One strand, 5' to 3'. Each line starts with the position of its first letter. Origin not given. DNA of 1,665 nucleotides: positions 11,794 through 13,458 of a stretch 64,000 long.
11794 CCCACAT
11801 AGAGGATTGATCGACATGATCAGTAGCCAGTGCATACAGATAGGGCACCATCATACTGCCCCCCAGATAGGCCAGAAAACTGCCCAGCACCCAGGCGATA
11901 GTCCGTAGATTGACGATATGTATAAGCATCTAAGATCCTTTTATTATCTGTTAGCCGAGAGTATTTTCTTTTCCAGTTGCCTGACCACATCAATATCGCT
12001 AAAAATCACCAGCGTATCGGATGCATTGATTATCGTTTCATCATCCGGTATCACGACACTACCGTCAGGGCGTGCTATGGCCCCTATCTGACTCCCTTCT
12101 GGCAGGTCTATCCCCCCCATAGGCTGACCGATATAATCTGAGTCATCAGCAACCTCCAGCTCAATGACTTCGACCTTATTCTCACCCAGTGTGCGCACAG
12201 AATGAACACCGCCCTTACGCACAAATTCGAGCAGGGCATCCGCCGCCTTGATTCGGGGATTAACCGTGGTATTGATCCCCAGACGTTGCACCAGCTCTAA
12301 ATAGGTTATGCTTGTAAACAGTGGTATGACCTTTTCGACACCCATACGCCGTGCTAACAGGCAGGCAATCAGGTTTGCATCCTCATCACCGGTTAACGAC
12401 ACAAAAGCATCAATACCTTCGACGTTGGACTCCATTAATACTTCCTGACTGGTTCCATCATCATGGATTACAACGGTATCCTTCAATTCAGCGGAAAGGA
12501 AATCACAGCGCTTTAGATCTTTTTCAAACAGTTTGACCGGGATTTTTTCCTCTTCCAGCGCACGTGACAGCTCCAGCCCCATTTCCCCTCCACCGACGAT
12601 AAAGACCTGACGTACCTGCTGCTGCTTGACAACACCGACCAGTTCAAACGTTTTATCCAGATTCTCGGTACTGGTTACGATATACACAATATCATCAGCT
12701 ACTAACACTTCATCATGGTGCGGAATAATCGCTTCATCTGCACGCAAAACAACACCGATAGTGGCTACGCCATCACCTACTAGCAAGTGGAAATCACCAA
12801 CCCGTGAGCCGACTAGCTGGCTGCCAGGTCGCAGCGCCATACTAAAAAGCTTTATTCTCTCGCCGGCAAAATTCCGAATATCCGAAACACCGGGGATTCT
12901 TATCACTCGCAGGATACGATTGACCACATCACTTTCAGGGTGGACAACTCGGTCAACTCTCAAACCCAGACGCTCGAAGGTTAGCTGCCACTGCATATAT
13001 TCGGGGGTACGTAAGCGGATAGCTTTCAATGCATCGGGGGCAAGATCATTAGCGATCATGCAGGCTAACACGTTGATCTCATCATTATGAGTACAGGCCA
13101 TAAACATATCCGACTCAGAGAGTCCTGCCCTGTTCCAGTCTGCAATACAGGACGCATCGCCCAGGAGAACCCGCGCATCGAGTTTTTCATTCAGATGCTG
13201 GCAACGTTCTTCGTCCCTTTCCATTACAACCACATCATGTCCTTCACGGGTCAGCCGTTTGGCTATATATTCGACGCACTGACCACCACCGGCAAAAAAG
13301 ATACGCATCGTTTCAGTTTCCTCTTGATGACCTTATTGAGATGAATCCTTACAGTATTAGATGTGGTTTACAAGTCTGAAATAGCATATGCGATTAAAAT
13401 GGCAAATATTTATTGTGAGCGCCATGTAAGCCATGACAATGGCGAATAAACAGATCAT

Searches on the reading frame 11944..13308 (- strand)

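Call 43: search_protein_families(library=pfam, proteins=[window:11944-13308:-], max_evalue=0.00001)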
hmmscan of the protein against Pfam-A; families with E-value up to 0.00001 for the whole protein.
window:11944-13308:- (454 aa): 5 families
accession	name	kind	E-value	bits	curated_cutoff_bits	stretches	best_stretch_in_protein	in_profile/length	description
PF02254.24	TrkA_N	-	1.4e-43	148.4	23.8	2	235-351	1-116/116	TrkA-N domain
PF02080.26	TrkA_C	-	3.8e-20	72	27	2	381-449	1-70/71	TrkA-C domain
PF01488.26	Shikimate_DH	-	2.3e-07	31.4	24.3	0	2-81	14-91/138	Shikimate / quinate 5-dehydrogenase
PF13241.12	NAD_binding_7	-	3.1e-07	31.4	22.1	0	231-321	6-84/104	Putative NAD(P)-binding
PF03807.23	F420_oxidored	-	2.1e-06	28.7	21.6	0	3-50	2-51/94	NADP oxidoreductase coenzyme F420-dependent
